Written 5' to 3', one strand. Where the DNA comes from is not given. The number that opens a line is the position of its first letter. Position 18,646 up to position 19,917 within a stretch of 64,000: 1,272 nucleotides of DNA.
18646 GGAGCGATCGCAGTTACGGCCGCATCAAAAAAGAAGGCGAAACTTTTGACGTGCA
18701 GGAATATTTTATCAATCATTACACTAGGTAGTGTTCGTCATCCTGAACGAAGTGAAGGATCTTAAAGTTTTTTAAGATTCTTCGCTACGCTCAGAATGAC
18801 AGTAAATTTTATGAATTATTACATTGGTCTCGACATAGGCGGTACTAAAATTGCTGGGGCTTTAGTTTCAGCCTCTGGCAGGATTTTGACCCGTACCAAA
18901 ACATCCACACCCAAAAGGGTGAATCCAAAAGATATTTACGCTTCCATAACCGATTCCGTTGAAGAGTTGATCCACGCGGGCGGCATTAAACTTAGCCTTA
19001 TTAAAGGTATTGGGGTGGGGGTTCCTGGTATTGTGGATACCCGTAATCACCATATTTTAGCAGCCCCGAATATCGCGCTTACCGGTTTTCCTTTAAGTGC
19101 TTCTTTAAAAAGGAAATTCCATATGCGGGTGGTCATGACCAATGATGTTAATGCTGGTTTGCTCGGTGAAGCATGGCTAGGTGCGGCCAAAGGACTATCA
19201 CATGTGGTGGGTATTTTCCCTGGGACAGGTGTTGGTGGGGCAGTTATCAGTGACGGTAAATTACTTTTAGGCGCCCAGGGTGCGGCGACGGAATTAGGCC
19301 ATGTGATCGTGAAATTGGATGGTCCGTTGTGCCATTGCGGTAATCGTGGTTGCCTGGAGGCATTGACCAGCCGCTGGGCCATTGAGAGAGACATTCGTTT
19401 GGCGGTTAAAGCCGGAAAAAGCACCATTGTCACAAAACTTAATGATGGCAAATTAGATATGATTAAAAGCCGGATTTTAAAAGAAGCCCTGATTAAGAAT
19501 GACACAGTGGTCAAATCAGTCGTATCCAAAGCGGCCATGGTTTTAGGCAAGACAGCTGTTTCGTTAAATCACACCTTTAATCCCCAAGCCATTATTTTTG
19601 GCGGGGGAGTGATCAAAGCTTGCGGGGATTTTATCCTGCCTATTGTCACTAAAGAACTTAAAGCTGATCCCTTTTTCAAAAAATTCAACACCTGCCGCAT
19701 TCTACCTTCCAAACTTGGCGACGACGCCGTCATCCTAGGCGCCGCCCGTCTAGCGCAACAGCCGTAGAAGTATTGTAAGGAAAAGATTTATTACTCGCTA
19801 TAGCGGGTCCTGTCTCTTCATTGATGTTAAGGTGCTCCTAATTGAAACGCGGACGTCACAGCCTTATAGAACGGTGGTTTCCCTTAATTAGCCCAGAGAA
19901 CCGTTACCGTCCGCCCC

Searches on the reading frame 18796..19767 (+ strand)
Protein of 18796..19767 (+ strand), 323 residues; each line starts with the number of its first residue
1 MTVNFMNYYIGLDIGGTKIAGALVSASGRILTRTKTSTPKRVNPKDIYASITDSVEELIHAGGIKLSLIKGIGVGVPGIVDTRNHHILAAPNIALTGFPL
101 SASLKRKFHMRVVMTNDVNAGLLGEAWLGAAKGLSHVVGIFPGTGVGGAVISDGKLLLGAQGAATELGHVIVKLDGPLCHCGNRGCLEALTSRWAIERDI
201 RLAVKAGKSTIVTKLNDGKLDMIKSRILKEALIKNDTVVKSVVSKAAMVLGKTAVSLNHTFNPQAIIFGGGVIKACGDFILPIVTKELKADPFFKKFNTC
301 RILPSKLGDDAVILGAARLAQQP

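Call 48: search_protein_families(library=pfam, proteins=[window:18796-19767:+], max_evalue=0.0001)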
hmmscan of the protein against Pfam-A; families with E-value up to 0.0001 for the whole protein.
window:18796-19767:+ (323 aa): 2 families
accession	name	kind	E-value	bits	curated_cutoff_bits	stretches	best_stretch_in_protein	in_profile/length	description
PF00480.26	ROK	-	7.5e-67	226.3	22.9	1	9-322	1-293/294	ROK family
PF01869.26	BcrAD_BadFG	-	1.2e-06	28.7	31.5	1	10-84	1-77/271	BadF/BadG/BcrA/BcrD ATPase family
